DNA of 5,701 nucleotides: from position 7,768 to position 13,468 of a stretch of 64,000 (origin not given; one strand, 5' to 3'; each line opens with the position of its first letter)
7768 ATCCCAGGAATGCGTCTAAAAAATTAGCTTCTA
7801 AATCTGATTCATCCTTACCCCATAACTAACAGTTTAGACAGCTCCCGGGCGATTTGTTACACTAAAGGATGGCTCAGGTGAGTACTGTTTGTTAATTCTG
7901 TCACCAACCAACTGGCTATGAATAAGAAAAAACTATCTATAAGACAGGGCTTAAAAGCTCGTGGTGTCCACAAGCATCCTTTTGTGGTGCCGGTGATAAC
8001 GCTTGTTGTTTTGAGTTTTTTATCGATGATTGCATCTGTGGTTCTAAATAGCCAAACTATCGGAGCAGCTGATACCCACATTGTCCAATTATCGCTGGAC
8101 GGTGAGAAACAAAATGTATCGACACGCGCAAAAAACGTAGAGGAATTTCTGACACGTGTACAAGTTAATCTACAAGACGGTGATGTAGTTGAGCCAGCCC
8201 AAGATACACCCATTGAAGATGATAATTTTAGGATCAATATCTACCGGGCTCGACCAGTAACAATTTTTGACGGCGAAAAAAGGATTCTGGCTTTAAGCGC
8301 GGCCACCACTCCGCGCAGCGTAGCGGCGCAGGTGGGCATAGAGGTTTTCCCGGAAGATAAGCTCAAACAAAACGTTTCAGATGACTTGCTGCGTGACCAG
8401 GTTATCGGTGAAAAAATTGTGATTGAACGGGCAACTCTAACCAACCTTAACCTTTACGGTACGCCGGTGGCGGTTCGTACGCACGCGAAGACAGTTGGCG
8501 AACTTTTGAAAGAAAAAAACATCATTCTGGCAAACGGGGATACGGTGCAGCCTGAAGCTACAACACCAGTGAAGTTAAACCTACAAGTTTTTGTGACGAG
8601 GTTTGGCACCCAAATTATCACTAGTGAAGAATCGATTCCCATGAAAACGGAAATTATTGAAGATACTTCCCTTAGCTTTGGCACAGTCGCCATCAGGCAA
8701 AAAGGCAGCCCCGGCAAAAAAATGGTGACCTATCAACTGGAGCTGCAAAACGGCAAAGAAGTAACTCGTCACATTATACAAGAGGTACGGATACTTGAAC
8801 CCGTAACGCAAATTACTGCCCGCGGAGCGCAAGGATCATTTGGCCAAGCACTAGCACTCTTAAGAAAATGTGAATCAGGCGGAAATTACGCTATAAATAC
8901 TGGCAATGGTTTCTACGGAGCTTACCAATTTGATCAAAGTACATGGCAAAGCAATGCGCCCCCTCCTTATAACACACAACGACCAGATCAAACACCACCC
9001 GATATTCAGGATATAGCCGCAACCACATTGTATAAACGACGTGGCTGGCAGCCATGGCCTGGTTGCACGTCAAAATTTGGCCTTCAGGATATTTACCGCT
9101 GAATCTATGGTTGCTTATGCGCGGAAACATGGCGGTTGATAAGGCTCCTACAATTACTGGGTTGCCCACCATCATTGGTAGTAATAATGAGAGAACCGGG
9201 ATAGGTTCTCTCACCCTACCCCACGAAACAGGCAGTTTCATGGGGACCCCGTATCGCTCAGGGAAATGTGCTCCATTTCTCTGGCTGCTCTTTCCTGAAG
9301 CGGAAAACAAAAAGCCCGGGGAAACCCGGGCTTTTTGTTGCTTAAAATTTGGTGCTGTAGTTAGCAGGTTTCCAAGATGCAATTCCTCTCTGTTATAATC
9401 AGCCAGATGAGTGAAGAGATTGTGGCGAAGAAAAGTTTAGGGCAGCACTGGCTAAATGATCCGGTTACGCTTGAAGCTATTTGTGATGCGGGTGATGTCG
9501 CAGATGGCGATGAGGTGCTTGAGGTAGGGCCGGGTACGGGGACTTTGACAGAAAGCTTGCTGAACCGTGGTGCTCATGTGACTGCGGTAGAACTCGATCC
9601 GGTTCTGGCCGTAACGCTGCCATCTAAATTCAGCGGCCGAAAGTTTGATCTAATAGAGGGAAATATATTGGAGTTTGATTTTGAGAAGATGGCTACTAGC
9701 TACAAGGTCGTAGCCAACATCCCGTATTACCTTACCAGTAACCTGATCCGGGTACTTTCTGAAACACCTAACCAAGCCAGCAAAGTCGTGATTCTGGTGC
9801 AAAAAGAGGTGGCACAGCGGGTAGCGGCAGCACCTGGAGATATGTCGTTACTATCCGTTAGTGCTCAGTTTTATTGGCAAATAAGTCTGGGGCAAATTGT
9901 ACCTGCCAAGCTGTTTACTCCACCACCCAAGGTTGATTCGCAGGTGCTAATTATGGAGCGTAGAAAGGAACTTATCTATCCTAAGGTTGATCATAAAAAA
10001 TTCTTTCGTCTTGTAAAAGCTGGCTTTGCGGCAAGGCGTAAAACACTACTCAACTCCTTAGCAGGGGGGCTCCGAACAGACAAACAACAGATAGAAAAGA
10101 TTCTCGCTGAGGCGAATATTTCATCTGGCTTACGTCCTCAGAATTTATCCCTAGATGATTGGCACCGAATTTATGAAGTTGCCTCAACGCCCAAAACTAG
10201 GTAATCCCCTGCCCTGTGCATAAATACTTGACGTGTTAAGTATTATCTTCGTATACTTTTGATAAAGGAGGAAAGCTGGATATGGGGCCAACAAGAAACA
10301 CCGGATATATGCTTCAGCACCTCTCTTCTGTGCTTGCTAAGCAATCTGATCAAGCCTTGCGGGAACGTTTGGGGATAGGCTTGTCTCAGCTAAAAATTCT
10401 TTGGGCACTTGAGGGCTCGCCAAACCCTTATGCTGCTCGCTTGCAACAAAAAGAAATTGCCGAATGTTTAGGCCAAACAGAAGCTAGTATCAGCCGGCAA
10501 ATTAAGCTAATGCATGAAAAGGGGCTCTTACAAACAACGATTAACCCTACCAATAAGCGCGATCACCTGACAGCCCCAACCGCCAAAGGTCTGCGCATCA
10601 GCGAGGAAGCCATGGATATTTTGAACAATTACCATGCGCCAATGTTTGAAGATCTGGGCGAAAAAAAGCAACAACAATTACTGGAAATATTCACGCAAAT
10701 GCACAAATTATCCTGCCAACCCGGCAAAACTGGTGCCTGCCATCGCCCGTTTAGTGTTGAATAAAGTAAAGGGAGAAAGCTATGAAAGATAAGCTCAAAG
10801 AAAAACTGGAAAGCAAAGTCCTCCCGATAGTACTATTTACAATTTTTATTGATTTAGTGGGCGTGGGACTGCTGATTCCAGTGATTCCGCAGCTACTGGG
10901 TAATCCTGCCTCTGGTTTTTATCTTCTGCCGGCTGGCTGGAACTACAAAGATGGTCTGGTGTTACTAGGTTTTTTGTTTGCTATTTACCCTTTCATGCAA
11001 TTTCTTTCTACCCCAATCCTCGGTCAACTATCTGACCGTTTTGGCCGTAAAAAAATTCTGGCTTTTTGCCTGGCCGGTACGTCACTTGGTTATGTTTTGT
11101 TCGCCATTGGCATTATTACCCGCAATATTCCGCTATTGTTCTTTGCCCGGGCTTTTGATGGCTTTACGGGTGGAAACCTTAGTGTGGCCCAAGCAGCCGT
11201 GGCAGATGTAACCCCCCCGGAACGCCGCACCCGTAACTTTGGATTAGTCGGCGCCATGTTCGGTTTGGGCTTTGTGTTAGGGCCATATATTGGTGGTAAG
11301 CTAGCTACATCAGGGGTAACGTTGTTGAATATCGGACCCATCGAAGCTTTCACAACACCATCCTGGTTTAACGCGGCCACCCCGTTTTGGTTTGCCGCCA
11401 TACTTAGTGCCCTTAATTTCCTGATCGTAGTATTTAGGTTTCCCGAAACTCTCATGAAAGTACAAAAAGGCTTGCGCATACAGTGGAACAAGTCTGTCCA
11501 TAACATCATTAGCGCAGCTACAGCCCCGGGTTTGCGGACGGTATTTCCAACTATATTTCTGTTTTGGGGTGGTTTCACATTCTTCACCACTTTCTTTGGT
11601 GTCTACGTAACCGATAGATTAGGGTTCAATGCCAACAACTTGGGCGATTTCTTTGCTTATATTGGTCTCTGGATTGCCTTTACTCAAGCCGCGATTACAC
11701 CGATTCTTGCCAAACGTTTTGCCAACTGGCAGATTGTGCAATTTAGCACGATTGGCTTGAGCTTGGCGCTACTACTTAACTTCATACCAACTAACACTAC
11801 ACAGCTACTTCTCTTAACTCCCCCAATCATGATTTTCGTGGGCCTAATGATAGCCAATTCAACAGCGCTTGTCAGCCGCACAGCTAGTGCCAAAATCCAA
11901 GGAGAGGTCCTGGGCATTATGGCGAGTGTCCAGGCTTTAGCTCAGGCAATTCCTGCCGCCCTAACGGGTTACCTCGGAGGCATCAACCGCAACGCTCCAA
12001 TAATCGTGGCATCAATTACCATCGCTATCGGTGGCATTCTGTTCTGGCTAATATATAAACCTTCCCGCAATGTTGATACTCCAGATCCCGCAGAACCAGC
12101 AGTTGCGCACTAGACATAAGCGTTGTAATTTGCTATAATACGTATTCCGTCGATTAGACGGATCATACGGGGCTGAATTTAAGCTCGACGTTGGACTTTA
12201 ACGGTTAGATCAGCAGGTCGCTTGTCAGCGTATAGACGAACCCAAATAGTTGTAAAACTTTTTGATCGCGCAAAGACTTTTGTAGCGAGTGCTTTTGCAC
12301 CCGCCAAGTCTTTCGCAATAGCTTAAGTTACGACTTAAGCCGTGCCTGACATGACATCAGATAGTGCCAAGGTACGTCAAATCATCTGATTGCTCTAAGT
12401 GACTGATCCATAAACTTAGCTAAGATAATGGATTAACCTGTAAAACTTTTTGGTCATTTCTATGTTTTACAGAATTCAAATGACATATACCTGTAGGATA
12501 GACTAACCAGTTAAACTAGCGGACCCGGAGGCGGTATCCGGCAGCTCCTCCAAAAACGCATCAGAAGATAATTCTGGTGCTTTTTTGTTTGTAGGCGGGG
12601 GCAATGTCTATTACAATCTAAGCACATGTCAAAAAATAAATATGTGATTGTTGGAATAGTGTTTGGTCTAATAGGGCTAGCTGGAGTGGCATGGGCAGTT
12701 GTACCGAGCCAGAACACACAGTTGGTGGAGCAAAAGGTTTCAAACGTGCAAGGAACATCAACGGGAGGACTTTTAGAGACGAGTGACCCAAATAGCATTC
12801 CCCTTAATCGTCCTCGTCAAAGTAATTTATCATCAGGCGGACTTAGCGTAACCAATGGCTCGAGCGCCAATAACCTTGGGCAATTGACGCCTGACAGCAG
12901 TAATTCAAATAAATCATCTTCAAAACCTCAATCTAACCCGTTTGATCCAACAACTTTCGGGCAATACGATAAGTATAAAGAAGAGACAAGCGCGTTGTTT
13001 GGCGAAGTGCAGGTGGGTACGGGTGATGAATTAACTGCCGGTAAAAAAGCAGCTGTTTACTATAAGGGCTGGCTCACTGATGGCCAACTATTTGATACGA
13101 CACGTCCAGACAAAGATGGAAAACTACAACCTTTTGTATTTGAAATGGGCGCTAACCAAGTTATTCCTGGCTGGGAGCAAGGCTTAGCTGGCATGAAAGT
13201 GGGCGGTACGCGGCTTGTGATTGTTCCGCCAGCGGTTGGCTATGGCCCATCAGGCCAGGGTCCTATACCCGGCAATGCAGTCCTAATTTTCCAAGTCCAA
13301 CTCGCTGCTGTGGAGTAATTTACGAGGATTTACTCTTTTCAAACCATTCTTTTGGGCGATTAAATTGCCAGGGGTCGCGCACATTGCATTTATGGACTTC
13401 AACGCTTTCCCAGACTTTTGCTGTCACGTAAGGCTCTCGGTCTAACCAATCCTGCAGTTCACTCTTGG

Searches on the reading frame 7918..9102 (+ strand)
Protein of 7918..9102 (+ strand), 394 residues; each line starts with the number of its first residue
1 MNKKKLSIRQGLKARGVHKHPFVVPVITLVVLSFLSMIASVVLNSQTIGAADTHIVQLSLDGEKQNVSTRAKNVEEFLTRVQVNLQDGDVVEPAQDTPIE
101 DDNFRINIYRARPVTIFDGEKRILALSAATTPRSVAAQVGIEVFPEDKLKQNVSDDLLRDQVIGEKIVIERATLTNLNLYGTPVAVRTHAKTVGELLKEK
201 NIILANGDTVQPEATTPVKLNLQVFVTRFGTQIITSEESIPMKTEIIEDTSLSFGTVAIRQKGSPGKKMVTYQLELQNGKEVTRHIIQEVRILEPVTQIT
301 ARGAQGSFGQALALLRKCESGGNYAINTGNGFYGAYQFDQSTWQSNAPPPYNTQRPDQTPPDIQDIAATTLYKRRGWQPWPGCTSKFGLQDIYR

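Call 34: find_encoding_contigs(protein=window:7918-9102:+, flank=10000, max_places=1)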
Protein window:7918-9102:+ (394 aa): 1 contig read that carries it; 1 place shown.
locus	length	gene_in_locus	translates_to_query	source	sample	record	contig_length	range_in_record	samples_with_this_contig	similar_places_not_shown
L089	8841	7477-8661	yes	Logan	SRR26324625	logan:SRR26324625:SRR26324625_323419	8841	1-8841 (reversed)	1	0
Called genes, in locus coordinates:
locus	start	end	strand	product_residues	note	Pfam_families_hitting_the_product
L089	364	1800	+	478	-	PF00224:PK, PF02887:PK_C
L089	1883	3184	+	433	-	PF00162:PGK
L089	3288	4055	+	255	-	PF00121:TIM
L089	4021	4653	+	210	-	-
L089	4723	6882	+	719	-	PF00580:UvrD-helicase, PF13245:AAA_19, PF13604:AAA_30 (faint), PF01443:Viral_helicase1 (faint), PF13361:UvrD_C, PF13538:UvrD_C_2, PF21196:PcrA_UvrD_tudor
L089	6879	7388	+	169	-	PF00293:NUDIX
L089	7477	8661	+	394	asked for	PF03990:DUF348, PF07501:G5, PF06737:Transglycosylas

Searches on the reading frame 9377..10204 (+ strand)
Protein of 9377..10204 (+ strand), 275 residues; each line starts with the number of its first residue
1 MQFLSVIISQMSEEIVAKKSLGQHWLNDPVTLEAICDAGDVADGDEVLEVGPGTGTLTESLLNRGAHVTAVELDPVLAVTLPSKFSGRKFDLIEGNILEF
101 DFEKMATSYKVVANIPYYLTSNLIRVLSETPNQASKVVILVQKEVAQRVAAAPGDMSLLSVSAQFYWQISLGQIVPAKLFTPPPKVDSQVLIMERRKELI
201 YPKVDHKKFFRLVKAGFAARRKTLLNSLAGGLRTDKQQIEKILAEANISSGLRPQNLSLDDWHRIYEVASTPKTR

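Call 36: search_protein_families(library=pfam, proteins=[window:9377-10204:+], max_evalue=0.0001)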
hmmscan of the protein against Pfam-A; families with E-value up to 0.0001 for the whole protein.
window:9377-10204:+ (275 aa): 2 families
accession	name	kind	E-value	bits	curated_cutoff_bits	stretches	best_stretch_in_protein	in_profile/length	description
PF00398.26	RrnaAD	-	4.8e-55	186.9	24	1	17-268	4-260/263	Ribosomal RNA adenine dimethylase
PF13649.12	Methyltransf_25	-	3.8e-06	27.9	27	1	47-113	1-71/97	Methyltransferase domain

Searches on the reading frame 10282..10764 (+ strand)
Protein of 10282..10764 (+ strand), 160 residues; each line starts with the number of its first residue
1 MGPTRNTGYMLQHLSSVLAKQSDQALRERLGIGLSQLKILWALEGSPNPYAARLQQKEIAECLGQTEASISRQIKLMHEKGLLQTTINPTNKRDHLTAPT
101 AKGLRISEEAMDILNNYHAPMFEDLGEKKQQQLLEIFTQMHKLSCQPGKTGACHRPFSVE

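Call 36: search_protein_families(library=pfam, proteins=[window:10282-10764:+], max_evalue=0.0001)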
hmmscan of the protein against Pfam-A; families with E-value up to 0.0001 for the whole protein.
window:10282-10764:+ (160 aa): 2 families
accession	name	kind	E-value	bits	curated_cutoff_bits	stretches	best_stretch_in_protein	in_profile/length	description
PF12802.13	MarR_2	-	5.9e-11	42.8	27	1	31-93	2-60/61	MarR family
PF01047.28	MarR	-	1.8e-05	25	24.6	1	35-93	4-57/59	MarR family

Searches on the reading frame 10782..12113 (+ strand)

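Call 36: search_protein_families(library=pfam, proteins=[window:10782-12113:+], max_evalue=0.0001)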
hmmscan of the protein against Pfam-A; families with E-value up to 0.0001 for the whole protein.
window:10782-12113:+ (443 aa): 3 families
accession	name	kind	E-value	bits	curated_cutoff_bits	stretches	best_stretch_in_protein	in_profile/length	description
PF07690.21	MFS_1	-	3.9e-43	148.2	33.4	2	18-390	2-345/347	Major Facilitator Superfamily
PF12832.13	MFS_1_like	-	3.6e-10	39.9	25.2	0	61-98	35-73/373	MFS_1 like family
PF00083.30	Sugar_tr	-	3.2e-07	30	22.3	1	60-218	46-190/452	Sugar (and other) transporter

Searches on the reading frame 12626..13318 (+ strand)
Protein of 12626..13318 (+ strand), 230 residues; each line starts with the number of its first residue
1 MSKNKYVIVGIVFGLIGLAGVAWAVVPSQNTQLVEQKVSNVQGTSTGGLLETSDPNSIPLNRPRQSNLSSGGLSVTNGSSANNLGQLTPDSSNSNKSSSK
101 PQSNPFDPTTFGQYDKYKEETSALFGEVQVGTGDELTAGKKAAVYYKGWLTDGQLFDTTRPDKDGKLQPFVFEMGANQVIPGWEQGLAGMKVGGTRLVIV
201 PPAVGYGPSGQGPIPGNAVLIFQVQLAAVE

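Call 36: search_protein_families(library=pfam, proteins=[window:12626-13318:+], max_evalue=0.0001)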
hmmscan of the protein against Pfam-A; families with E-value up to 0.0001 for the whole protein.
window:12626-13318:+ (230 aa): 1 family
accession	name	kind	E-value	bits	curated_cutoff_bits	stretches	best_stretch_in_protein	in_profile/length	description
PF00254.34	FKBP_C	-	6.3e-27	94.2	21.1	1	136-226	5-93/94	FKBP-type peptidyl-prolyl cis-trans isomerase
